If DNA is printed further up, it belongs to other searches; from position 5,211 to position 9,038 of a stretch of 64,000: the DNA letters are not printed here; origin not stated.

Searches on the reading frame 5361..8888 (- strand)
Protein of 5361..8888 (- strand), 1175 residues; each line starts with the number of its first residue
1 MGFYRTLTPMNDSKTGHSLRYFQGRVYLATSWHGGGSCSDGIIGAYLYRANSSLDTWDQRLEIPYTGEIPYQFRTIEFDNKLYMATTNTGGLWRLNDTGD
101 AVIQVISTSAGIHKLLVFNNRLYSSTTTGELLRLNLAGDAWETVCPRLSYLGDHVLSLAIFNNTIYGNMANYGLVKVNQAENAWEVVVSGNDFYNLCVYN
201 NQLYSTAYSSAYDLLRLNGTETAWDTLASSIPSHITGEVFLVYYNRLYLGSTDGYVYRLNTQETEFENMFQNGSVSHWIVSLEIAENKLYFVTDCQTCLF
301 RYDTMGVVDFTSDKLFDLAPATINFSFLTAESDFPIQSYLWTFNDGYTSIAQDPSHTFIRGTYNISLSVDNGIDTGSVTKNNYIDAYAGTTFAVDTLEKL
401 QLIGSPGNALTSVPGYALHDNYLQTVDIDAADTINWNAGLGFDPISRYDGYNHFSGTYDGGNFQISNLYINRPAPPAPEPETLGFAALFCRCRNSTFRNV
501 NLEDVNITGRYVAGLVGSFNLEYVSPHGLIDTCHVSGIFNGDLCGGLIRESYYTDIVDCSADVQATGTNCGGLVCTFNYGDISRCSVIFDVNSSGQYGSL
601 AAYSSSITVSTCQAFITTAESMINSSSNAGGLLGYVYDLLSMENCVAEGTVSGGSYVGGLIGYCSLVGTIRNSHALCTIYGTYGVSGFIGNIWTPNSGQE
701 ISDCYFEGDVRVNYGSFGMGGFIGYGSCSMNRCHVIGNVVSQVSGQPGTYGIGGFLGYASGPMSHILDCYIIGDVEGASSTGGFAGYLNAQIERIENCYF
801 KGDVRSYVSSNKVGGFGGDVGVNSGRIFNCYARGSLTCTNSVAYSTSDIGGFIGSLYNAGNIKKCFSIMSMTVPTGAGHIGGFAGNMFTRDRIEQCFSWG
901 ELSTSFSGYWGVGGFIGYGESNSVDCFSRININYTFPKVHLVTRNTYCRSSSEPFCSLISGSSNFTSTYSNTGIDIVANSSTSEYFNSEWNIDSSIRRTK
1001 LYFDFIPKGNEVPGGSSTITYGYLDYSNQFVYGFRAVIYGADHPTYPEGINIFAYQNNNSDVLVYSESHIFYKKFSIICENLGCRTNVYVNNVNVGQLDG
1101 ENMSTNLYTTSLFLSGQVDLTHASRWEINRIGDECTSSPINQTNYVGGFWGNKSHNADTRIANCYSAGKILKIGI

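Call 8: search_protein_families(library=pfam, proteins=[window:5361-8888:-], max_evalue=0.01)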
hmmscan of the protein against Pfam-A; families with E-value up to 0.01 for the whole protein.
window:5361-8888:- (1175 aa): 3 families
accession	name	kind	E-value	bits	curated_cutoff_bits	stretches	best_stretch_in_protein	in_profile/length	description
PF07581.17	Glug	-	8.2e-18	64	20.5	0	777-804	1-27/28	The GLUG motif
PF18911.6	PKD_4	-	4.2e-07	30.4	27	1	322-382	19-81/85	PKD domain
PF00801.26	PKD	-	0.0011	19.4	23.5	1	321-373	15-69/80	PKD domain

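Call 36: search_protein_families(library=phrogs, proteins=[window:5361-8888:-], max_evalue=0.001)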
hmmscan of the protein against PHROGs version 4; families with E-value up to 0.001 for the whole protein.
window:5361-8888:- (1175 aa): 1 family
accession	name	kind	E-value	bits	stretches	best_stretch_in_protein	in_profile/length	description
phrog_30905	-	unknown function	0.00047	21.1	1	418-524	18-108/139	-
